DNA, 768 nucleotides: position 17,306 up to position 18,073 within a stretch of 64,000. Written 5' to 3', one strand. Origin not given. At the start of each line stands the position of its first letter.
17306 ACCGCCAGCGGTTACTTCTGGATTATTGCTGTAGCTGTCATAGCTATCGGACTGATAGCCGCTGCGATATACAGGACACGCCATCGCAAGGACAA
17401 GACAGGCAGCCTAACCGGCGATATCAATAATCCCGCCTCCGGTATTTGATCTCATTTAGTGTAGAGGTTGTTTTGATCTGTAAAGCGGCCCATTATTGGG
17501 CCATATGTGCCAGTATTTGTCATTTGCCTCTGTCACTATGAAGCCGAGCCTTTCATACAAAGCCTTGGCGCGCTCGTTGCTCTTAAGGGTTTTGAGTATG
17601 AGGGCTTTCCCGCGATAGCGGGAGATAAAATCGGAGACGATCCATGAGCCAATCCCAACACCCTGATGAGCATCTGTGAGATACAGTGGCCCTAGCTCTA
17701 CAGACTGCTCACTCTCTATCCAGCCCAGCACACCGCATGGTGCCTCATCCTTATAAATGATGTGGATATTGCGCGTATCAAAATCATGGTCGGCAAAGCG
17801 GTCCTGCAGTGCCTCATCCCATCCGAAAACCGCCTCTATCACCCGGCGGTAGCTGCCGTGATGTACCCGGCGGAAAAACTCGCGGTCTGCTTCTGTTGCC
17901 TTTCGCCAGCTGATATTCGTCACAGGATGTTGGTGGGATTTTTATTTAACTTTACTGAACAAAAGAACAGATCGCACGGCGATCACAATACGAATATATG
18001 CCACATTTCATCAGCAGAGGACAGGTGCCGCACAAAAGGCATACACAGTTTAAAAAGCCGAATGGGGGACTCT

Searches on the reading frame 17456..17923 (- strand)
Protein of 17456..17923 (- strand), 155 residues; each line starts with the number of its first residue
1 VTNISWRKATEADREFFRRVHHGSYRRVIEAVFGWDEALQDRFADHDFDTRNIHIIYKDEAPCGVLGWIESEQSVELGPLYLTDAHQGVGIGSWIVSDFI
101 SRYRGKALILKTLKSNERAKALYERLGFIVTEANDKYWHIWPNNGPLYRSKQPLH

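Call 12: search_protein_families(library=ncbifam, proteins=[window:17456-17923:-])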
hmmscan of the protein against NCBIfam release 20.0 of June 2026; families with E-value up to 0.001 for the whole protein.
window:17456-17923:- (155 aa): 1 family
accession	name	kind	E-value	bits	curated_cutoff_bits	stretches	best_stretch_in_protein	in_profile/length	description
TIGR01575.1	rimI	equivalog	2.1e-06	27.9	86.4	1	74-139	55-123/132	ribosomal protein S18-alanine N-acetyltransferase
